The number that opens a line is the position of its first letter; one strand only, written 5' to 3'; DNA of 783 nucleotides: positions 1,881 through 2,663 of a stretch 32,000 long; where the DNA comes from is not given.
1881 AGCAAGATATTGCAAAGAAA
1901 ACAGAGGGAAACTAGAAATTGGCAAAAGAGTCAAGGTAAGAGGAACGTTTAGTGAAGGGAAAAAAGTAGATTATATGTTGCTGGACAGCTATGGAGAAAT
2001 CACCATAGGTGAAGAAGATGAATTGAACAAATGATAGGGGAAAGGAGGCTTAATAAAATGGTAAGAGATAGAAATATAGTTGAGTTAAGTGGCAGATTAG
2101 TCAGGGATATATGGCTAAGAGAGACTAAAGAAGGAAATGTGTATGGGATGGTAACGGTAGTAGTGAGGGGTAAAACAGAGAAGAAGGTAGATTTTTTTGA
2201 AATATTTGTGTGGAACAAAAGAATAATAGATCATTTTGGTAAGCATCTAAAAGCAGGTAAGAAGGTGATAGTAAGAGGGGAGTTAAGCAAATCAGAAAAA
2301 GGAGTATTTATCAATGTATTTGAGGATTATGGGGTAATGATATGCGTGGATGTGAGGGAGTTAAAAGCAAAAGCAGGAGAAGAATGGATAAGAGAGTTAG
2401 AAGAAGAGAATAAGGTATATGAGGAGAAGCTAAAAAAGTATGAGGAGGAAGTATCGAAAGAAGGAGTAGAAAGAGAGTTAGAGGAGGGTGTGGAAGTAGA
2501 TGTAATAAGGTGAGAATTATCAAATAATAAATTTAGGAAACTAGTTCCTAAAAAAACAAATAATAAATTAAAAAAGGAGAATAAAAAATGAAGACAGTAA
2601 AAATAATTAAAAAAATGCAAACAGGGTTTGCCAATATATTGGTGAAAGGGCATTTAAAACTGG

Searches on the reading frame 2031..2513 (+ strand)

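Call 36: search_protein_families(library=pfam, proteins=[window:2031-2513:+], max_evalue=0.001)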
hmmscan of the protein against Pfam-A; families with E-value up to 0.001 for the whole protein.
window:2031-2513:+ (160 aa): 1 family
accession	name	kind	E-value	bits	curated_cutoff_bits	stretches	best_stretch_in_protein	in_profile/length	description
PF00436.31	SSB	-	8.5e-11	42.3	26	1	15-87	2-80/104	Single-strand binding protein family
